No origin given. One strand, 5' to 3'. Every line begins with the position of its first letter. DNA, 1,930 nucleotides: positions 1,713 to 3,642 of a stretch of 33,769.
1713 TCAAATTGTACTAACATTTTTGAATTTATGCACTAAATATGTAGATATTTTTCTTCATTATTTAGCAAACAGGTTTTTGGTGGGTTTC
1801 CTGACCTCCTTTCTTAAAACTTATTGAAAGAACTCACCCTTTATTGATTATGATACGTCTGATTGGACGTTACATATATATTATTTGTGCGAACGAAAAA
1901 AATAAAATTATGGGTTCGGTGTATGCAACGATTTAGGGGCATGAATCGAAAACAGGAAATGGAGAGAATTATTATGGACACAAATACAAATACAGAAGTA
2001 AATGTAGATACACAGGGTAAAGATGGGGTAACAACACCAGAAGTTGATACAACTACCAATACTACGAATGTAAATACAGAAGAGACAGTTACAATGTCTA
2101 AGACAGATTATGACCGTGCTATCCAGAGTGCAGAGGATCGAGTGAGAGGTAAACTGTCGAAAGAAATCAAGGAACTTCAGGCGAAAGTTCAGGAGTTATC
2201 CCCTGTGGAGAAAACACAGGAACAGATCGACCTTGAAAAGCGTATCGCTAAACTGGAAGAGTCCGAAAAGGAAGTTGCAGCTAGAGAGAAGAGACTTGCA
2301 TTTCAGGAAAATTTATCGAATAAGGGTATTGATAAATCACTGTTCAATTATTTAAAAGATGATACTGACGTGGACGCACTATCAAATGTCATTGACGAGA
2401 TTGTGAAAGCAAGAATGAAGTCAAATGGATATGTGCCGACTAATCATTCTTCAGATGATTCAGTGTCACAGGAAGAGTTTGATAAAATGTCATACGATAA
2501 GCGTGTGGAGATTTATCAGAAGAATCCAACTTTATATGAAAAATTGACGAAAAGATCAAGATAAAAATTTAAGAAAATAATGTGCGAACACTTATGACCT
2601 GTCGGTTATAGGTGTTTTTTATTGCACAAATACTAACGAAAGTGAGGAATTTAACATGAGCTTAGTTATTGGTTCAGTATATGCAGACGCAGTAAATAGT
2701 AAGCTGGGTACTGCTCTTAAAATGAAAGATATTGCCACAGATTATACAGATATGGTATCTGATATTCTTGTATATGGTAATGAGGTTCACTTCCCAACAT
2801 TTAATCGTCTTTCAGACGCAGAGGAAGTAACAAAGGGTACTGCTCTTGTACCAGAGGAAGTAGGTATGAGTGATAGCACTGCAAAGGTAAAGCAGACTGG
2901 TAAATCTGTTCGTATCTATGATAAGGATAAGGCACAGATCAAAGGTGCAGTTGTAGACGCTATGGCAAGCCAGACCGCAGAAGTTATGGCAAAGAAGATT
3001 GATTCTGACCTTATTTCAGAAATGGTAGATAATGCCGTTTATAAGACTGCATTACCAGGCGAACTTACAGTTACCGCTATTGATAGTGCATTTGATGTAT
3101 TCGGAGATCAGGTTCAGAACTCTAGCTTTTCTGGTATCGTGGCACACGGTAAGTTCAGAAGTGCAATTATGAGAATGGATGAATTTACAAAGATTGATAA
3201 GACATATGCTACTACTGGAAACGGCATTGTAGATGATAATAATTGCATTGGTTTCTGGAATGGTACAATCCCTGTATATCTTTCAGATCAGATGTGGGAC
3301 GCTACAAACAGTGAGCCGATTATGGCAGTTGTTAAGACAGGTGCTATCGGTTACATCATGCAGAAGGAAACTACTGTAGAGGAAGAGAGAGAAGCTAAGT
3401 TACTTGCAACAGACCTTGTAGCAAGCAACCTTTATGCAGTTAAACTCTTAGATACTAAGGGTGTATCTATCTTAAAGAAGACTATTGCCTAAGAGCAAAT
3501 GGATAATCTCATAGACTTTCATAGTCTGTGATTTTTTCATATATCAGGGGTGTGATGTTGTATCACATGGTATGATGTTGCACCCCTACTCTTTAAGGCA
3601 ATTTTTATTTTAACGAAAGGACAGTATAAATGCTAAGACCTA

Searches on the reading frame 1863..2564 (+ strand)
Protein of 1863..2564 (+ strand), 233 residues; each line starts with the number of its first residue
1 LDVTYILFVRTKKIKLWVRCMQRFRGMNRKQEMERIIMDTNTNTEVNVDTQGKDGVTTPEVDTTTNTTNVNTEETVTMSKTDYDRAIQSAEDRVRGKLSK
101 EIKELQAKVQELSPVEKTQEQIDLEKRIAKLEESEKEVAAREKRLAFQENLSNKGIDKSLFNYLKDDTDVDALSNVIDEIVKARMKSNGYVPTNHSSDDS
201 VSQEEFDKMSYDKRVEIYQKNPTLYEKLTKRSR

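Call 78: search_protein_families(library=phrogs, proteins=[window:1863-2564:+], max_evalue=0.001)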
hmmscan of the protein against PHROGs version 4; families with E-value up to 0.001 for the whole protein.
window:1863-2564:+ (233 aa): 1 family
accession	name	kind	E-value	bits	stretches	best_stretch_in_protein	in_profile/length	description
phrog_172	-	head and packaging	3e-18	67.7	1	29-230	16-223/229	head scaffolding protein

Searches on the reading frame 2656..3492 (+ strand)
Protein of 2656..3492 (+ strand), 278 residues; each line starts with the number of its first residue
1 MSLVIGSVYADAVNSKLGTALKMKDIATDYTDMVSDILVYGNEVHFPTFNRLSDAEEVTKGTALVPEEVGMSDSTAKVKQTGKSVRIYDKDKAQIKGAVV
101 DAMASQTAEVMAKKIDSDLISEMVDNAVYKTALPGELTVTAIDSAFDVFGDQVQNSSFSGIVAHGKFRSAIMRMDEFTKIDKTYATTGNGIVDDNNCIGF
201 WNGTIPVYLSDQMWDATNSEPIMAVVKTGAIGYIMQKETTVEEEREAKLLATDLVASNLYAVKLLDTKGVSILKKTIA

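Call 78: search_protein_families(library=phrogs, proteins=[window:2656-3492:+], max_evalue=0.001)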
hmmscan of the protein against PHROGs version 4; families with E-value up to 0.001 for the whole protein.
window:2656-3492:+ (278 aa): 3 families
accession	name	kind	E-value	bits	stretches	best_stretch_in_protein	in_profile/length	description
phrog_544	-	head and packaging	2.8e-17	64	1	7-272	15-270/282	major head protein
phrog_267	-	head and packaging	1.3e-10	42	1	19-129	51-160/410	major head protein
phrog_30620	-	unknown function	3.9e-08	34.2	1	3-156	12-159/184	-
